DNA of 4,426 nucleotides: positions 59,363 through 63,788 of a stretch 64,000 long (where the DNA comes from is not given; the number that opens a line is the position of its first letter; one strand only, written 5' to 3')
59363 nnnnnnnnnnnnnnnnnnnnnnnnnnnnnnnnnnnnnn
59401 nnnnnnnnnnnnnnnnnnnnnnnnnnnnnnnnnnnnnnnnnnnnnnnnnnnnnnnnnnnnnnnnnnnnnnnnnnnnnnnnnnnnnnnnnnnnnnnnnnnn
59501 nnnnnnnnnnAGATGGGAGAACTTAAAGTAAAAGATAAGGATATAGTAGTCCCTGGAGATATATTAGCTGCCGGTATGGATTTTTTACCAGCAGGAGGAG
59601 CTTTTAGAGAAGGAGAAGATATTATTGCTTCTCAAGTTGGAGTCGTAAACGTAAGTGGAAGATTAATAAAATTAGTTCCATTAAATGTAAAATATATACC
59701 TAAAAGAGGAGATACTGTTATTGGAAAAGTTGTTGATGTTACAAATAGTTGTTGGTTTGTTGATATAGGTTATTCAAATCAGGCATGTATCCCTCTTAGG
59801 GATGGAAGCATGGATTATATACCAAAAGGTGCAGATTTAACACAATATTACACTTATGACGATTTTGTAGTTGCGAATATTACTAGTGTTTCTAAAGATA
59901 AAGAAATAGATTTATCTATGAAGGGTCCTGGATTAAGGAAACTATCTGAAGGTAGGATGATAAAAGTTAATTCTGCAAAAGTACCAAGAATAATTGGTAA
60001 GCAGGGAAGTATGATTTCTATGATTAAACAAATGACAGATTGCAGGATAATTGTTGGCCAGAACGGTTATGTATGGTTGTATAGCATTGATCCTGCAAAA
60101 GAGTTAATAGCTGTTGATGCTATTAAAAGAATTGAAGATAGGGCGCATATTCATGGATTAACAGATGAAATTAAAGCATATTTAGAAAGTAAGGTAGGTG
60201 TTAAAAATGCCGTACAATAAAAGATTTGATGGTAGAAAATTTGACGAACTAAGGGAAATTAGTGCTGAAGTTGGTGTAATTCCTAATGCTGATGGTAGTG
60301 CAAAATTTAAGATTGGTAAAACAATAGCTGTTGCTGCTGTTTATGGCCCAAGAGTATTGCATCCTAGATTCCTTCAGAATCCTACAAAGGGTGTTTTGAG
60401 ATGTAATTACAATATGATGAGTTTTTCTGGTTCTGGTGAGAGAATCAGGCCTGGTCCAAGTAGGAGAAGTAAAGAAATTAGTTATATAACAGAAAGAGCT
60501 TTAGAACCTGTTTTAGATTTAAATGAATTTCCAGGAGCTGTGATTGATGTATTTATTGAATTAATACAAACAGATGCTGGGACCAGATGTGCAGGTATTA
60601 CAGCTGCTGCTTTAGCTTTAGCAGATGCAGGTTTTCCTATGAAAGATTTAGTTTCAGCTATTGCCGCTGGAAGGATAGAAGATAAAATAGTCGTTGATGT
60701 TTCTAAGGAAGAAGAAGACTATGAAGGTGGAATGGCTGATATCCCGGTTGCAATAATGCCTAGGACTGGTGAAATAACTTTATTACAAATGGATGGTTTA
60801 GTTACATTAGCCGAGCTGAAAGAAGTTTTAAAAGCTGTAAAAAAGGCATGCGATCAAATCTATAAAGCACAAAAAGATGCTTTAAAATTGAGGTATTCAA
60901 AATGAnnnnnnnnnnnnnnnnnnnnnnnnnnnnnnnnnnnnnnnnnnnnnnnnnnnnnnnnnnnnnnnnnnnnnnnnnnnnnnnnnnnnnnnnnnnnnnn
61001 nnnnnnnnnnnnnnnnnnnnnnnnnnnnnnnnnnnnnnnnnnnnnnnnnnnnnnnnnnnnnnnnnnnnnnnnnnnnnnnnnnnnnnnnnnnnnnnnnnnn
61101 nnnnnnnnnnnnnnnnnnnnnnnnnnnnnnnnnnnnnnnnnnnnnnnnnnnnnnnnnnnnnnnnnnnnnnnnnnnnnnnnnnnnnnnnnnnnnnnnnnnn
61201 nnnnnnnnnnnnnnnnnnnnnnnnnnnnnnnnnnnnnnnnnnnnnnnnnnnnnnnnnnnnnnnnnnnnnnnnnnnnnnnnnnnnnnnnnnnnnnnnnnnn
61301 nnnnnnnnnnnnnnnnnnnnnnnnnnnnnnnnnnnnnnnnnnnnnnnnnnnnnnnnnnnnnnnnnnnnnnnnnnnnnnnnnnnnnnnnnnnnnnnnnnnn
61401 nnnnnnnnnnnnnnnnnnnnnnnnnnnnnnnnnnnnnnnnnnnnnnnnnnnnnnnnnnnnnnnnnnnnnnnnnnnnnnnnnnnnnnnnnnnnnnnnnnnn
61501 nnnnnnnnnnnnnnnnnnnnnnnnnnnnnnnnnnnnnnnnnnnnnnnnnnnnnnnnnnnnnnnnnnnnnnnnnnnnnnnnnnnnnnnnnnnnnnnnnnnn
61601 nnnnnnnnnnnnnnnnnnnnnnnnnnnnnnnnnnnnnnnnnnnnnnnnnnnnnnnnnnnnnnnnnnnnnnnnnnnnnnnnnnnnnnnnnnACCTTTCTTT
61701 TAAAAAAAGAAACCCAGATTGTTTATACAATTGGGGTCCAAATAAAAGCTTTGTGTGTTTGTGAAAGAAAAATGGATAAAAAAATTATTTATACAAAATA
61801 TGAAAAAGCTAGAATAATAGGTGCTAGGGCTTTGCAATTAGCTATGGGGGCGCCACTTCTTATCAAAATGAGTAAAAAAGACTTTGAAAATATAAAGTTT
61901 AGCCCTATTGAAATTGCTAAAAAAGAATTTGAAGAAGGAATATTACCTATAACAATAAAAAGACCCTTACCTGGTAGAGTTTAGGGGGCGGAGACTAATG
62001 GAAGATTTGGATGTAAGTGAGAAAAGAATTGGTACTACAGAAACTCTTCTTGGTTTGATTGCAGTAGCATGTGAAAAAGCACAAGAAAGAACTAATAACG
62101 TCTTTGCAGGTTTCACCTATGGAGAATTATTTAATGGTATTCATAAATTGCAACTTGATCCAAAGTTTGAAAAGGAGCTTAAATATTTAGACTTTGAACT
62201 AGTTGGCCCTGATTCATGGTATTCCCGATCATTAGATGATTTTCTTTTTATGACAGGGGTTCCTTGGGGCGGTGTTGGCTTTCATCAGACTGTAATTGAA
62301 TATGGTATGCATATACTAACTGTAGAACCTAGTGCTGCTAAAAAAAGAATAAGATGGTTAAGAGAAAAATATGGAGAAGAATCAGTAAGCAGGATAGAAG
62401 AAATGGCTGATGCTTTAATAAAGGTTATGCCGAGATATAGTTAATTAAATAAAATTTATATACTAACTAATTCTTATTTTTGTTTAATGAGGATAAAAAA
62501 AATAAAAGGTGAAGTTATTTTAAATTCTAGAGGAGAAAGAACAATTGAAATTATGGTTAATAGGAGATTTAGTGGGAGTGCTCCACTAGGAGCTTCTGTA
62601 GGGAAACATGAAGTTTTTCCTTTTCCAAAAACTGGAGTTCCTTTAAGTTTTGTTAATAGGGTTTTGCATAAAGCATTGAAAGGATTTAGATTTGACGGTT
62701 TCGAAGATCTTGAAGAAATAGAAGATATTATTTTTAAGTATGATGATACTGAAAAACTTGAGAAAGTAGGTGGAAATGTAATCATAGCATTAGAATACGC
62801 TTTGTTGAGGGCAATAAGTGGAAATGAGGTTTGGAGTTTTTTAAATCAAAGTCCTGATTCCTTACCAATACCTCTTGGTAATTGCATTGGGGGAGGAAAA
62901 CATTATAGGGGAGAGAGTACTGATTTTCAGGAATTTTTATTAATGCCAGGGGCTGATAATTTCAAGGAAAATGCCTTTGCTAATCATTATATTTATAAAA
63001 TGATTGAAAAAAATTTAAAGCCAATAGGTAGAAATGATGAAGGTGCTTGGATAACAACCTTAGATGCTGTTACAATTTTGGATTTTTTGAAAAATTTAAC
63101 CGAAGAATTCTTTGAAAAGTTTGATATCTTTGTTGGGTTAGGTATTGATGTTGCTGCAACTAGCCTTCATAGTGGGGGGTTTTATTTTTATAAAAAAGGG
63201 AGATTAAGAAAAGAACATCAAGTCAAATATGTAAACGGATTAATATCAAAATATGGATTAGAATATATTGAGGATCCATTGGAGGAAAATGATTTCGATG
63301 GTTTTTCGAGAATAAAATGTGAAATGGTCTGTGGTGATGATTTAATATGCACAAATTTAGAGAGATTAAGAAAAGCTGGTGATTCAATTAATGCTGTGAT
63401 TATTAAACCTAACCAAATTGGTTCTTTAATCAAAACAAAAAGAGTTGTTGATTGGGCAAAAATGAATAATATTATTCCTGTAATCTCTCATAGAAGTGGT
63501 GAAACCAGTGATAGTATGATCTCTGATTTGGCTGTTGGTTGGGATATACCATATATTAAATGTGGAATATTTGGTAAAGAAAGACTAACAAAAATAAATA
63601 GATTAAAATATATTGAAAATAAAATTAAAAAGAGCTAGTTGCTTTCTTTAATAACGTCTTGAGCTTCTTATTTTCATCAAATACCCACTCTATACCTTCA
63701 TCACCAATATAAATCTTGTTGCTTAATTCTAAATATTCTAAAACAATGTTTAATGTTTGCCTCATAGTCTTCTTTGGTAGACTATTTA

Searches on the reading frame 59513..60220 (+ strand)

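Call 37: search_protein_families(library=pfam, proteins=[window:59513-60220:+], max_evalue=0.01)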
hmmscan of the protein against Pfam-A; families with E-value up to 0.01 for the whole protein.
window:59513-60220:+ (235 aa): 9 families
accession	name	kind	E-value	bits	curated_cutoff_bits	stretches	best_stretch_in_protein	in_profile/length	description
PF21266.3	RRP4_S1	-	1.7e-09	38.2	27.3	1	60-97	1-38/73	RRP4, S1 domain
PF15985.11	KH_6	-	6.5e-09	36.4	27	1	147-191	1-43/47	KH domain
PF00013.35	KH_1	-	4.7e-07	29.9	21.5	1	150-182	4-36/66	KH domain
PF00575.29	S1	-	3.4e-06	27.8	22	1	63-137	2-74/74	S1 RNA binding domain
PF22625.2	ECR1_N_2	-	3.8e-06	27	27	1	10-57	2-50/51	Exosome RNA binding protein RRP4 N-terminal domain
PF21262.3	RRP40_S1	-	3.5e-05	24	27.1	1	61-94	1-34/83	Exosome complex component RRP40, S1 domain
PF07650.23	KH_2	-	0.00022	21.4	22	1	149-192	28-71/78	KH domain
PF14382.12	ECR1_N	-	0.0012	19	27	1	11-47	1-37/38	Exosome complex exonuclease RRP4 N-terminal region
PF13083.13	KH_KhpA-B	-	0.0083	16.5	32.1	0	150-175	33-58/73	KhpA/KhpB, KH domain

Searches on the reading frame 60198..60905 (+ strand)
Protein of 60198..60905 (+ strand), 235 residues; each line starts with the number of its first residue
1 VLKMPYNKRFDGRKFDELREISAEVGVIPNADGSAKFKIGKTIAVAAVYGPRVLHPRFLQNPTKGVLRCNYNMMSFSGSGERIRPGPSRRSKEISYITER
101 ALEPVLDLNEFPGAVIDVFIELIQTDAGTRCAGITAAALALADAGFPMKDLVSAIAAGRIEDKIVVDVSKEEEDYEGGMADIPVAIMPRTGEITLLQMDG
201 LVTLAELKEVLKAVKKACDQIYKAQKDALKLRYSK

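Call 37: search_protein_families(library=pfam, proteins=[window:60198-60905:+], max_evalue=0.01)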
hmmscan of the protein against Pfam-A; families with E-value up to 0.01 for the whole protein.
window:60198-60905:+ (235 aa): 2 families
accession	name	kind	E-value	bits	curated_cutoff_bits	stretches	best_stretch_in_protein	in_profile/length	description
PF01138.27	RNase_PH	-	1.2e-29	103.8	25.5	1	17-147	1-130/130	3' exoribonuclease family, domain 1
PF03725.20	RNase_PH_C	-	8.2e-10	38.9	20.8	1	150-213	1-63/67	3' exoribonuclease family, domain 2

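Call 55: find_homologous_proteins(query=window:60198-60905:+, max_evalue=1e-20)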
Query window:60198-60905:+ (235 aa): 8000 proteins with E <= 1e-20 among 8000 candidates; the best 120 are listed.
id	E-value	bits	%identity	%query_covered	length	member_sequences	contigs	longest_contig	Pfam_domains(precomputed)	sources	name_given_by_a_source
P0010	2.0e-146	503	100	99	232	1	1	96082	PF03725.21,PF01138.28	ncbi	-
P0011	6.3e-137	472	91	99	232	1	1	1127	PF03725.21,PF01138.28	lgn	-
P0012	4.1e-136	470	91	99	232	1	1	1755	PF03725.21,PF01138.28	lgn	-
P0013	1.7e-135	468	90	99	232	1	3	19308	PF03725.21,PF01138.28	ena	-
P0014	2.3e-135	467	90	99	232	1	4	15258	PF03725.21,PF01138.28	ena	-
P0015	7.9e-135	466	89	99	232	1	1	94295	PF03725.21,PF01138.28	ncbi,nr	ncbi:exosome complex exonuclease Rrp41 [Candidatus Woesearchaeota archaeon]|nr:exosome complex exonu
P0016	3.0e-134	464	90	99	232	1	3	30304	PF03725.21,PF01138.28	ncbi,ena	ncbi:MAG: exosome complex exonuclease Rrp41 [Nanoarchaeota archaeon]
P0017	2.1e-131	454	89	99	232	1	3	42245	PF03725.21,PF01138.28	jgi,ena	-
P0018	1.1e-119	416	82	98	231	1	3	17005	PF03725.21,PF01138.28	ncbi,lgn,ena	ncbi:MAG: exosome complex exonuclease Rrp41 [Nanoarchaeota archaeon]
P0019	2.1e-116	405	80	98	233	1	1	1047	PF03725.21,PF01138.28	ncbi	-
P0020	6.4e-116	404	80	97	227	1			PF03725.21,PF01138.28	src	-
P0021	4.7e-112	391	75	99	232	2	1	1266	PF03725.21,PF01138.28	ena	-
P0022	1.1e-111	390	75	99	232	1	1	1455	PF03725.21,PF01138.28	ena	-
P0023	4.7e-111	388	75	97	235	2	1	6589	PF03725.21,PF01138.28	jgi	-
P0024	1.4e-110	386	75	99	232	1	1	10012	PF03725.21,PF01138.28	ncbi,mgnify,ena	mgnify:CR=1 FL=1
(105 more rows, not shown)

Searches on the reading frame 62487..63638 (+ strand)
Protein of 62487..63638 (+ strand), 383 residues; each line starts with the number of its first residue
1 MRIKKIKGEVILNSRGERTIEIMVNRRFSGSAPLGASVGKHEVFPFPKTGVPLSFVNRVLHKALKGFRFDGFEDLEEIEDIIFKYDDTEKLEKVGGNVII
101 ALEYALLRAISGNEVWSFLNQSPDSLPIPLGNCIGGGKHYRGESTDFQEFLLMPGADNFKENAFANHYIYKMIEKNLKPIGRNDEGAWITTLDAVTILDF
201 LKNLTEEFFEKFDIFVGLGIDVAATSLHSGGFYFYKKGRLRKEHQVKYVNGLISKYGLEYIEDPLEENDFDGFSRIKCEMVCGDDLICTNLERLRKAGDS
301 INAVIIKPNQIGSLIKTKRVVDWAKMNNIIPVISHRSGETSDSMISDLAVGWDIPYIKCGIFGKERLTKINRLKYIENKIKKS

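Call 12: search_protein_families(library=ncbifam, proteins=[window:62487-63638:+])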
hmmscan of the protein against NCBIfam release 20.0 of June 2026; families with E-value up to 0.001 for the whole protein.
window:62487-63638:+ (383 aa): 3 families
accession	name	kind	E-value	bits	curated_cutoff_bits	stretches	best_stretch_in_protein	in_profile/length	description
TIGR01060.2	eno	equivalog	1.9e-69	234.4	300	1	3-382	1-412/425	phosphopyruvate hydratase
NF006223.0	PRK08350.1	equivalog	3.9e-09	36.2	624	1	301-378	254-328/341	hypothetical protein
TIGR01928.1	menC_lowGC_arch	equivalog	8.1e-06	25.1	200.65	1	253-329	196-276/325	o-succinylbenzoate synthase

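Call 53: find_encoding_contigs(protein=window:62487-63638:+, flank=10000, max_places=3)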
Protein window:62487-63638:+ (383 aa): 3 contigs read that carry it; 2 places shown.
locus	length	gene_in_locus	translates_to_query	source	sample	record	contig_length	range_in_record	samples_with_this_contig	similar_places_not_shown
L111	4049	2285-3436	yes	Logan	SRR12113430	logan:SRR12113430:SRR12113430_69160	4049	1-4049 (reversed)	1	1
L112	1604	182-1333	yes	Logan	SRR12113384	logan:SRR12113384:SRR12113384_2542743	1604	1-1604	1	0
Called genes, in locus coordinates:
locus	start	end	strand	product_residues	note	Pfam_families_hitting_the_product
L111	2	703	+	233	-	?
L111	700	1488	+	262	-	PF01138:RNase_PH, PF03725:RNase_PH_C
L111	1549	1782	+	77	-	PF01192:RNA_pol_Rpb6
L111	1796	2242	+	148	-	-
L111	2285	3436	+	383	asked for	PF03952:Enolase_N, PF00113:Enolase_C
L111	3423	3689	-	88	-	-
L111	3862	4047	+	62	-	?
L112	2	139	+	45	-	?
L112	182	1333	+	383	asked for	PF03952:Enolase_N, PF00113:Enolase_C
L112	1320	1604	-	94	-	?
